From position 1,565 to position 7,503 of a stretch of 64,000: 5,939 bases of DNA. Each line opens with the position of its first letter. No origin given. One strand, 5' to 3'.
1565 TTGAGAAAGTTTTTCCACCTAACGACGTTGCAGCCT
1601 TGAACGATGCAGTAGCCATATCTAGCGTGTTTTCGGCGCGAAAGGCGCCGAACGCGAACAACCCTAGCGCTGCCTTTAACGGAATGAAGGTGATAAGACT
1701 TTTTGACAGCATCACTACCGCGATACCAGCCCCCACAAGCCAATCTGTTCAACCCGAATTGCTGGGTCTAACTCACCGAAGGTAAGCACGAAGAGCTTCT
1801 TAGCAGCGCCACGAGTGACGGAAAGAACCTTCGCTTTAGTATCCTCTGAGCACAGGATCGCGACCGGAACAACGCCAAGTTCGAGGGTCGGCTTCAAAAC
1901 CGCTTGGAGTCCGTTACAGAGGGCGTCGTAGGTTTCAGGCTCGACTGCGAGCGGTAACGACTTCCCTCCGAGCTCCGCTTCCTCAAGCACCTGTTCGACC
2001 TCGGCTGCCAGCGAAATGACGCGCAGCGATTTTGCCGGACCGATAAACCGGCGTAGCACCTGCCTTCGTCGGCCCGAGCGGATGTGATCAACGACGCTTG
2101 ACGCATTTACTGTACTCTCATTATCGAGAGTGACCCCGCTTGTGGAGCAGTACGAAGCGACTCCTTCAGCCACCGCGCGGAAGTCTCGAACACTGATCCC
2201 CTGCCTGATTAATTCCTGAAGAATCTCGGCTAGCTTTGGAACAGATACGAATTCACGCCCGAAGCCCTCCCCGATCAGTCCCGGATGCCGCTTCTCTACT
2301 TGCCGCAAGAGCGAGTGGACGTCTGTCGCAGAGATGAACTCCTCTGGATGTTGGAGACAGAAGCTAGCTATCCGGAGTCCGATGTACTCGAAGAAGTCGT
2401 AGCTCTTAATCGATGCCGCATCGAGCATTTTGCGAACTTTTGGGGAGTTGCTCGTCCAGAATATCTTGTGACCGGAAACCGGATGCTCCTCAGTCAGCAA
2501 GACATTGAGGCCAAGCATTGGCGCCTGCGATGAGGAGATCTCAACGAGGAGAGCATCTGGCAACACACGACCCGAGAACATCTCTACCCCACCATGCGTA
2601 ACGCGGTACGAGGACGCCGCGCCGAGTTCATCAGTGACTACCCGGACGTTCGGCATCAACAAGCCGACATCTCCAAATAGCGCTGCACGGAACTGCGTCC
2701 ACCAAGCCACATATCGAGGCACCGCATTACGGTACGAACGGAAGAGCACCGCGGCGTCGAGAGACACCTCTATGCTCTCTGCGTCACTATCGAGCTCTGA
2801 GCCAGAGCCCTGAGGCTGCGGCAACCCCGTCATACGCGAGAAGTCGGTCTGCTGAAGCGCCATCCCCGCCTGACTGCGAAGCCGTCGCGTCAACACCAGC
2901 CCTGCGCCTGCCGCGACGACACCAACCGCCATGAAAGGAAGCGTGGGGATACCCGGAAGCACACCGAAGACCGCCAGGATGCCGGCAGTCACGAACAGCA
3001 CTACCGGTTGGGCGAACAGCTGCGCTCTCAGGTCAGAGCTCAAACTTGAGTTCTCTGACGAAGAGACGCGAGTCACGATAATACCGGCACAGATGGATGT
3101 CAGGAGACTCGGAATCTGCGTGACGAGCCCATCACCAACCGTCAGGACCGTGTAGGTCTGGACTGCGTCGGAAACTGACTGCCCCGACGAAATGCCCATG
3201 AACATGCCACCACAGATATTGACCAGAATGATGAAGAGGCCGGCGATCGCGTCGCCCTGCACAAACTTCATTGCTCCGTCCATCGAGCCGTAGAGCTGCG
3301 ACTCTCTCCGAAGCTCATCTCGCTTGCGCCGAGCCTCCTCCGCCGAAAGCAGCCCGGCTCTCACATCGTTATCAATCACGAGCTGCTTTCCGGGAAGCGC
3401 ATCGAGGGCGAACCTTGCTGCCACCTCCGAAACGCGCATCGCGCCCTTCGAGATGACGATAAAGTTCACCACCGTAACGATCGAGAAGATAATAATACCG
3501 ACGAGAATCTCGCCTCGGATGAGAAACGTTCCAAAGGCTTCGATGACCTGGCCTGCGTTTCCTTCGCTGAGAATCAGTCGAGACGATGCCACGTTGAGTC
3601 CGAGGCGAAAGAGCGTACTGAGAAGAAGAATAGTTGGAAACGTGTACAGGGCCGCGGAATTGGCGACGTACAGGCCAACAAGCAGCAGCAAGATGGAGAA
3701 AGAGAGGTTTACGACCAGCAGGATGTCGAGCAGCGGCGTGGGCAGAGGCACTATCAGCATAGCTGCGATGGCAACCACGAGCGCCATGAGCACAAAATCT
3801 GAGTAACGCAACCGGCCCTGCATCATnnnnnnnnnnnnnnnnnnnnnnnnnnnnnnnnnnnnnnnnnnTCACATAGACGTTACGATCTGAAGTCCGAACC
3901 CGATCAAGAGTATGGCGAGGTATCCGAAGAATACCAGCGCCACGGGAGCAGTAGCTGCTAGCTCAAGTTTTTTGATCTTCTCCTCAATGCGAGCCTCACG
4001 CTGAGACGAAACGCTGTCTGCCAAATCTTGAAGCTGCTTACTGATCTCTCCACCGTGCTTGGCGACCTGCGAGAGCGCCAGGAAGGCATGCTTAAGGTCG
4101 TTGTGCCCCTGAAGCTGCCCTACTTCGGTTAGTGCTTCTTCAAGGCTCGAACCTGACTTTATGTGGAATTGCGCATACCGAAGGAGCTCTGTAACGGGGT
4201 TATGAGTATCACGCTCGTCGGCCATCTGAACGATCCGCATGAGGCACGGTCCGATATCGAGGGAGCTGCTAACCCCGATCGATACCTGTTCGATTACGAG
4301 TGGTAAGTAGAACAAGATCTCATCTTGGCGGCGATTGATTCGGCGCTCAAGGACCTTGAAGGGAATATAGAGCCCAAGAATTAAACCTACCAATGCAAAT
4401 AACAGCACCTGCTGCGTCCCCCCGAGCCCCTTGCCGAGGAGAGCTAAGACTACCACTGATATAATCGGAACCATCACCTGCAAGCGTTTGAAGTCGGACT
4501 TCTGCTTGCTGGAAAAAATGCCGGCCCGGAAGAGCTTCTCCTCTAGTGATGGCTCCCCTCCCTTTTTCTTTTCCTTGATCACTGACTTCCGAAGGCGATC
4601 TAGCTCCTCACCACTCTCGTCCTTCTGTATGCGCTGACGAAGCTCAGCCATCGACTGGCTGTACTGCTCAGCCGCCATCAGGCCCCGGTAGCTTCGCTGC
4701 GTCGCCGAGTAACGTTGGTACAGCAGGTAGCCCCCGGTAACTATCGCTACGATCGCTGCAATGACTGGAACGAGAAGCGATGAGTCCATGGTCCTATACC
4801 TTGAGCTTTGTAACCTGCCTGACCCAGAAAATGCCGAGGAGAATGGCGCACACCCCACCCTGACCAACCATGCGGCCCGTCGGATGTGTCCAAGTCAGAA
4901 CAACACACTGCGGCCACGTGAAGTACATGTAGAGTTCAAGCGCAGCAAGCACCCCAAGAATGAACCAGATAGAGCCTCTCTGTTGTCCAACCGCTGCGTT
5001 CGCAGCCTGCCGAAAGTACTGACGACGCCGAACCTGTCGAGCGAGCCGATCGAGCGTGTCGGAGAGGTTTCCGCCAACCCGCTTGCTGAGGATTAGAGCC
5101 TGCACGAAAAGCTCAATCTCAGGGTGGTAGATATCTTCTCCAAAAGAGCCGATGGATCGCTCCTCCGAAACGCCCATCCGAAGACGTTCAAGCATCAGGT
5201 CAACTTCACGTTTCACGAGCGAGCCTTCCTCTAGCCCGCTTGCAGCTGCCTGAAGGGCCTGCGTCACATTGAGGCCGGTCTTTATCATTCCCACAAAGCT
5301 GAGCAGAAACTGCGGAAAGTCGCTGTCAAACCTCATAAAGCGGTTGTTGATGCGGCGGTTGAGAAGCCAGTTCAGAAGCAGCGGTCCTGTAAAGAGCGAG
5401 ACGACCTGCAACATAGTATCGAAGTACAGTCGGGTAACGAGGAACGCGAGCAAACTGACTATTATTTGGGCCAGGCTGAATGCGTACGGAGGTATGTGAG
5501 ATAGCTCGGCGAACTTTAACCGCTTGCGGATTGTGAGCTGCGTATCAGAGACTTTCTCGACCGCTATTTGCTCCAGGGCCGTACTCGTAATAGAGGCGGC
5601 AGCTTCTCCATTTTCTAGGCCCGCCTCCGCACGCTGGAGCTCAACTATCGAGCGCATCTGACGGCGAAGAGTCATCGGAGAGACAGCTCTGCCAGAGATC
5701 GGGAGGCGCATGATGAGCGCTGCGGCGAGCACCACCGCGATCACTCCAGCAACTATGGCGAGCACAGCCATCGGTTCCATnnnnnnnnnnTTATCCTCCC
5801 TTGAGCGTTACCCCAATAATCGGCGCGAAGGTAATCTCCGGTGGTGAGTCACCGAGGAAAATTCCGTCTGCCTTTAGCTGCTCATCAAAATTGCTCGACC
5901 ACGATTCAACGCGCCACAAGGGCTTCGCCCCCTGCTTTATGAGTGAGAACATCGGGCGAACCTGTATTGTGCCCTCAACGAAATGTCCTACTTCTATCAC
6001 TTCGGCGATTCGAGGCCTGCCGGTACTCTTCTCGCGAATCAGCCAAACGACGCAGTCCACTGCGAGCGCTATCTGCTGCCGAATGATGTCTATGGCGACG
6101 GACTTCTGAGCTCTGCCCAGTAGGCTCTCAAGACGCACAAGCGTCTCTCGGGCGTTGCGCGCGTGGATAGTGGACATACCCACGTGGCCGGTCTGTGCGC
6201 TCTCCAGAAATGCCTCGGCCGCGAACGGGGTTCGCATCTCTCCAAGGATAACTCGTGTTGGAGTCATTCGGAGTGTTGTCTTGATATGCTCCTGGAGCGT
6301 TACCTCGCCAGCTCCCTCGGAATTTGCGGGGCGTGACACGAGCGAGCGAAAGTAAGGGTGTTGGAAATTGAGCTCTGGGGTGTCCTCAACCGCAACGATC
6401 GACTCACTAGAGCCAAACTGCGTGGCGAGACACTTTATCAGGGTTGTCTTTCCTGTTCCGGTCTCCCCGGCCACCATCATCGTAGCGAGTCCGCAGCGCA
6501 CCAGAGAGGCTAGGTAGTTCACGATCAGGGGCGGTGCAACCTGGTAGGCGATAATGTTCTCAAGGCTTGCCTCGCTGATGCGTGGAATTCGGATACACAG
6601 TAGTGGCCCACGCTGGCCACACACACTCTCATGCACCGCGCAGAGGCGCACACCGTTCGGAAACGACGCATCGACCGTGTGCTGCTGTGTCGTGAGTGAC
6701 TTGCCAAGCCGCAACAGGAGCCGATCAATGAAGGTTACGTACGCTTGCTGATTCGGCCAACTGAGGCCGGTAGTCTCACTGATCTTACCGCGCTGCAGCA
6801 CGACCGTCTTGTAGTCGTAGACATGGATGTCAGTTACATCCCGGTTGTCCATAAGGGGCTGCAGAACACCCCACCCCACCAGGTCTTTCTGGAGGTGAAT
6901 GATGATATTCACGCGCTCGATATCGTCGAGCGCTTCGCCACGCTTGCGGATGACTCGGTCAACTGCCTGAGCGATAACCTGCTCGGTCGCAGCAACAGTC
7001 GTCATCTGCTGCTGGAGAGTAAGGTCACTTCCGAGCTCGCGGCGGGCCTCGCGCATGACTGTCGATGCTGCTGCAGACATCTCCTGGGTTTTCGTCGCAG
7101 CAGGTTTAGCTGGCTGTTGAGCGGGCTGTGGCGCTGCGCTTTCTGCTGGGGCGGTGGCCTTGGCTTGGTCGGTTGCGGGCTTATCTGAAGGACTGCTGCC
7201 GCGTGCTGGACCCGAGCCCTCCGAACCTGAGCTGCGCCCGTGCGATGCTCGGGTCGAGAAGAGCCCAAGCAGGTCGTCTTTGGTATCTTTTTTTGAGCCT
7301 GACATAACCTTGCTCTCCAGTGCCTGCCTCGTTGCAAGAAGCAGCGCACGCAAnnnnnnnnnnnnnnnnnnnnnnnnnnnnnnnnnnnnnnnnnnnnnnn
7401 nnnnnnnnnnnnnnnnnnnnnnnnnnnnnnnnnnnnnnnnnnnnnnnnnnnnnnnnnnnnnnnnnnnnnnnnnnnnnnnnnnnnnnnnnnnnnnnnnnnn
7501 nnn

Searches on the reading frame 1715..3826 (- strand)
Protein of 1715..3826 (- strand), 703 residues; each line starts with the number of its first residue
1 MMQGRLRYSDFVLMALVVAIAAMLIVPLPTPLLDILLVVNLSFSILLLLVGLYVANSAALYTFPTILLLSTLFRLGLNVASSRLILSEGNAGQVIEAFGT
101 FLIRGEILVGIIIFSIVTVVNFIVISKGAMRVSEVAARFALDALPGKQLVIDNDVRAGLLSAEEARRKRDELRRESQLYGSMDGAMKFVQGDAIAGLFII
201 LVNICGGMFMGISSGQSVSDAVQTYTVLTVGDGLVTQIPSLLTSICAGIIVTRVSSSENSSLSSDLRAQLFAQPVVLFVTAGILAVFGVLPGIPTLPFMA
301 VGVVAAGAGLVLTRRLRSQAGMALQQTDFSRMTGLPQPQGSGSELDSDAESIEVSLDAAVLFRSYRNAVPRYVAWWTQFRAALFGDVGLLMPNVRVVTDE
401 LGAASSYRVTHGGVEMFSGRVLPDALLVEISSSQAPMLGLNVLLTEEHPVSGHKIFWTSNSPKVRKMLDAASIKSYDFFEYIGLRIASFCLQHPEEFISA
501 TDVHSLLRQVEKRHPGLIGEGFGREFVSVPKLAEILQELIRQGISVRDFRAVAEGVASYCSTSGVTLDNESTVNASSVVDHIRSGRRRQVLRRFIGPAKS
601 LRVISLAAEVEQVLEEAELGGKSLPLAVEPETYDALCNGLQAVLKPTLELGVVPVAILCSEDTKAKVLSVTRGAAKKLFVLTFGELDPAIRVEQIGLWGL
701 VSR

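Call 4: search_protein_families(library=pfam, proteins=[window:1715-3826:-], max_evalue=0.01)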
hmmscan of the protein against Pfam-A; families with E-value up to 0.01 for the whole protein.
window:1715-3826:- (703 aa): 1 family
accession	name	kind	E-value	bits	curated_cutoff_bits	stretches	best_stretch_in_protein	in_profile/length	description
PF00771.25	FHIPEP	-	3.9e-175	584.5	29.1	1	21-690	2-656/657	FHIPEP family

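Call 27: search_protein_families(library=ncbifam, proteins=[window:1715-3826:-], max_evalue=0.01)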
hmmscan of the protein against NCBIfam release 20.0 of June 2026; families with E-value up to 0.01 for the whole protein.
window:1715-3826:- (703 aa): 5 families
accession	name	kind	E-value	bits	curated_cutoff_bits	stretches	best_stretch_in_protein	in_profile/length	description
TIGR01399.1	hrcV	equivalog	1.4e-169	565.8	692.25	1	8-696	2-675/677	type III secretion system export apparatus subunit SctV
TIGR01398.1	FlhA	equivalog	3.9e-155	517.8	772.1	1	9-696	2-676/678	flagellar biosynthesis protein FlhA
NF011865.0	PRK15337.1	equivalog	5.3e-142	474.5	800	1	10-695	14-683/686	EscV/YscV/HrcV family type III secretion system export apparatus protein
NF009363.0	PRK12720.1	equivalog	2.9e-134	449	993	1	9-692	17-665/683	EscV/YscV/HrcV family type III secretion system export apparatus protein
NF004571.0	PRK05910.1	equivalog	4.1e-62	210.4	670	1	12-336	11-326/584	type III secretion system protein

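Call 29: search_solved_structures(query=window:1715-3826:-, max_evalue=1e-10)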
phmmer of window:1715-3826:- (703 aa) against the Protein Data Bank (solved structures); distinct sequences matched with E-value up to 1e-10: 10.
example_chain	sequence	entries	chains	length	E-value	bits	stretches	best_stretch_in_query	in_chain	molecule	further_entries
7alw_A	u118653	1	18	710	7.6e-114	384.8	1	9-696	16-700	Low calcium response protein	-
36hw_A2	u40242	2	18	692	2.7e-94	320.2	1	15-682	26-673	Flagellar biosynthesis protein FlhA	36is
7awa_A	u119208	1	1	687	2.1e-93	317.3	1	10-318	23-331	Secretion system apparatus protein SsaV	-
7amy_A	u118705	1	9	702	1.2e-89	304.9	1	16-696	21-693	Flagellar biosynthesis protein FlhA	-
12dv_B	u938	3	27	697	7.6e-79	269.2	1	8-692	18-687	Flagellar biosynthesis protein FlhA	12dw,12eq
6wa6_A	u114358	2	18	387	8.4e-19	70.8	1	378-696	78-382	Low calcium response locus protein D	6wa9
7qij_AA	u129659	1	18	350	7.6e-14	54.4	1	378-696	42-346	Low calcium response locus protein D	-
3myd_A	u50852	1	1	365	1.8e-12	49.9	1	380-696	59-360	Flagellar biosynthesis protein flhA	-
2x49_A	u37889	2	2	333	1.9e-11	46.6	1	378-689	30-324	INVASION PROTEIN INVA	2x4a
3mix_A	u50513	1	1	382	5.4e-11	45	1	380-697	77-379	Flagellar biosynthesis protein flhA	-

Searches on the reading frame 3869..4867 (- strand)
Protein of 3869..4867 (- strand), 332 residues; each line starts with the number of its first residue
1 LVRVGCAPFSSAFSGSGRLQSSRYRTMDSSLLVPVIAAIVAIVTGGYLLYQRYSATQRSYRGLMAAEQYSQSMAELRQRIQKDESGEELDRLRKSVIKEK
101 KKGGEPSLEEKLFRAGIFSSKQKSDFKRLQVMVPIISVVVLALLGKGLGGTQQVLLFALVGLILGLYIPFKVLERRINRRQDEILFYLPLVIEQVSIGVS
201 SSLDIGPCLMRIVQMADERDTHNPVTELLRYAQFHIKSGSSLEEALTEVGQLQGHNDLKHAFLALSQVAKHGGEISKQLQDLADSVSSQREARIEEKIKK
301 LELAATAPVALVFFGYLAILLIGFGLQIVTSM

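Call 4: search_protein_families(library=pfam, proteins=[window:3869-4867:-], max_evalue=0.01)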
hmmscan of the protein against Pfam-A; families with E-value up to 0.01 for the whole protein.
window:3869-4867:- (332 aa): 2 families
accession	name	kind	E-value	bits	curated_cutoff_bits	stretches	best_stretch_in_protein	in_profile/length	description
PF00482.28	T2SSF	-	3.9e-12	46.7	25.2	1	209-322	15-124/125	Type II secretion system (T2SS), protein F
PF20990.2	DUF2207_C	-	0.00016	21.9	33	0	70-172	88-184/247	Predicted membrane protein (DUF2207) C-terminal domain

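Call 27: search_protein_families(library=ncbifam, proteins=[window:3869-4867:-], max_evalue=0.01)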
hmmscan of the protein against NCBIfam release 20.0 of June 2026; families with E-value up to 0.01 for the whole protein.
window:3869-4867:- (332 aa): 0 families

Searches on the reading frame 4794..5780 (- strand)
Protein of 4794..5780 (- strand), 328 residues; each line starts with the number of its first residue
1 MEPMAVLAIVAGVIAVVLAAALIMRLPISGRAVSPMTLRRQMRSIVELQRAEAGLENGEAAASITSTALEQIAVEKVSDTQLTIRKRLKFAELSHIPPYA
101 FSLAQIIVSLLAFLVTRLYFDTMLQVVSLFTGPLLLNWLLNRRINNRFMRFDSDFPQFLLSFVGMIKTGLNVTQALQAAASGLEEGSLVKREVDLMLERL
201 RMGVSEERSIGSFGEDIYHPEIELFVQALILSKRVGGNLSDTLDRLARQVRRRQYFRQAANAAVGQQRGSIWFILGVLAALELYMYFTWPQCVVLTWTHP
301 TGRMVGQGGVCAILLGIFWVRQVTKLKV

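Call 4: search_protein_families(library=pfam, proteins=[window:4794-5780:-], max_evalue=0.01)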
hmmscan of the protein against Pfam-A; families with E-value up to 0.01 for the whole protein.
window:4794-5780:- (328 aa): 1 family
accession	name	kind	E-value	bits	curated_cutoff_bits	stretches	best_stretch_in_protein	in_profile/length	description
PF00482.28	T2SSF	-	3.2e-14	53.4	25.2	1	158-285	1-123/125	Type II secretion system (T2SS), protein F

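Call 27: search_protein_families(library=ncbifam, proteins=[window:4794-5780:-], max_evalue=0.01)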
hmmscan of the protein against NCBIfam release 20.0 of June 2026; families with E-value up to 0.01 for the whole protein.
window:4794-5780:- (328 aa): 2 families
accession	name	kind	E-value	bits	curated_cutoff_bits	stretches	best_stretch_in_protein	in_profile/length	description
NF004705.1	PRK06041.1-3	equivalog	2e-07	30.4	400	1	104-247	197-337/465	archaellar assembly protein ArlJ/FlaJ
NF004704.2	PRK06041.1-2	equivalog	1.8e-05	23.6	550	1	101-283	277-457/555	archaellar assembly protein ArlJ/FlaJ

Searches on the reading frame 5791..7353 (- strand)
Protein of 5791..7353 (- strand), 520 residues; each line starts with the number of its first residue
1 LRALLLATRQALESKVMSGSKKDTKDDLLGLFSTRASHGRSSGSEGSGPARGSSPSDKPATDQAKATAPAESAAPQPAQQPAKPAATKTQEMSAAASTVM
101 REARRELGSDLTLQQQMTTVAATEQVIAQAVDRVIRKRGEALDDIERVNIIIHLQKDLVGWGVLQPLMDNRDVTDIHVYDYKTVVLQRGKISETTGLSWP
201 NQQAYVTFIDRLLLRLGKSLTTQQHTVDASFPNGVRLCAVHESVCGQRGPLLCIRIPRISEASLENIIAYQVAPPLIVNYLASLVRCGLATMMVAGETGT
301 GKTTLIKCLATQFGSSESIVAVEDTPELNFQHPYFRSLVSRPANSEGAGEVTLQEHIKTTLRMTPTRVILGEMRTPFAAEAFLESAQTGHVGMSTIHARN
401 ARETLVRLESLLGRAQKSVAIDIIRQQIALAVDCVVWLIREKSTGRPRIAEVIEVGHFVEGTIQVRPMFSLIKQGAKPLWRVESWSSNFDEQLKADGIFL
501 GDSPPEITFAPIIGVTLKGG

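Call 4: search_protein_families(library=pfam, proteins=[window:5791-7353:-], max_evalue=0.01)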
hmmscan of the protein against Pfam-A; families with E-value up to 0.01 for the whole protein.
window:5791-7353:- (520 aa): 6 families
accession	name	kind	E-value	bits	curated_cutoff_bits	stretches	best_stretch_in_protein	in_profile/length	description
PF00437.27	T2SSE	-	1.7e-31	109.7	24.9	1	249-440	104-279/370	Type II/IV secretion system protein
PF13191.12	AAA_16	-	6.7e-05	23.9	32.6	1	290-340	25-84/167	AAA ATPase domain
PF06414.18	Zeta_toxin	-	0.00017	21.5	22.3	1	292-364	19-87/199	Zeta toxin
PF13401.12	AAA_22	-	0.00049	20.9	27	1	292-366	8-84/130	AAA domain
PF00005.33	ABC_tran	-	0.0037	18.3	25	1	291-325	13-47/137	ABC transporter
PF20069.4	DUF6465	-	0.0041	17.6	26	1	61-150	16-106/130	Family of unknown function (DUF6465)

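Call 27: search_protein_families(library=ncbifam, proteins=[window:5791-7353:-], max_evalue=0.01)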
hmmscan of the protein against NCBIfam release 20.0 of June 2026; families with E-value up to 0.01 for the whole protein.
window:5791-7353:- (520 aa): 17 families
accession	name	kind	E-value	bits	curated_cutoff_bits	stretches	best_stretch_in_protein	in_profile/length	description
TIGR03819.1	heli_sec_ATPase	hypoth_equivalog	7.7e-63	212.7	373.15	1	119-452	9-338/340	TadA family conjugal transfer-associated ATPase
NF058587.1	archaellum_moto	equivalog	6.6e-43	147.2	550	1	113-408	99-393/527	archaellum flagellar ATPase motor FlaI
TIGR02788.1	VirB11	equivalog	3.4e-33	115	249.95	1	291-443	146-299/308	P-type DNA transfer ATPase VirB11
TIGR02782.1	TrbB_P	equivalog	1e-26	93.9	304.55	1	209-463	58-301/303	P-type conjugative transfer ATPase TrbB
NF010469.0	PRK13894.1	subfamily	1.1e-25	90.7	508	1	216-466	78-318/320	conjugal transfer ATPase TrbB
NF010475.0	PRK13900.1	equivalog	6.7e-23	81.3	389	1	292-453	163-323/333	type IV secretion system ATPase VirB11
NF053672.1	bindosome_BasE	exception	1.2e-21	77.1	1000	1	207-415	189-395/512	bindosome assembly system ATPase subunit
NF010425.0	PRK13851.1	equivalog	1.8e-21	76.4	461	1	279-436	153-310/344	type IV secretion system protein VirB11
NF041000.1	ATPase_ComGA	equivalog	1.4e-18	66.9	300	1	278-414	117-248/267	competence type IV pilus ATPase ComGA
NF010407.0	PRK13833.1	subfamily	2.6e-18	66.5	499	1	284-465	136-310/323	conjugal transfer protein TrbB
TIGR01420.1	pilT_fam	subfamily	4.7e-18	65.5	319.1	1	173-463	14-293/343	PilT/PilU family type 4a pilus ATPase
NF007755.0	PRK10436.1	equivalog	5.4e-14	51.7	617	1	289-411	219-335/465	type II secretion system protein GspE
TIGR02538.1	type_IV_pilB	equivalog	6.8e-13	48.1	675.65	1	290-410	317-431/564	type IV-A pilus assembly ATPase PilB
TIGR02525.1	plasmid_TraJ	equivalog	7.3e-12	44.9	368.3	1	292-424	152-286/372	plasmid transfer ATPase TraJ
NF053534.1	T4PilAsmATPsTfpB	equivalog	6.3e-10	38.1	850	1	286-411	333-452/584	type IV pilus assembly ATPase TfpB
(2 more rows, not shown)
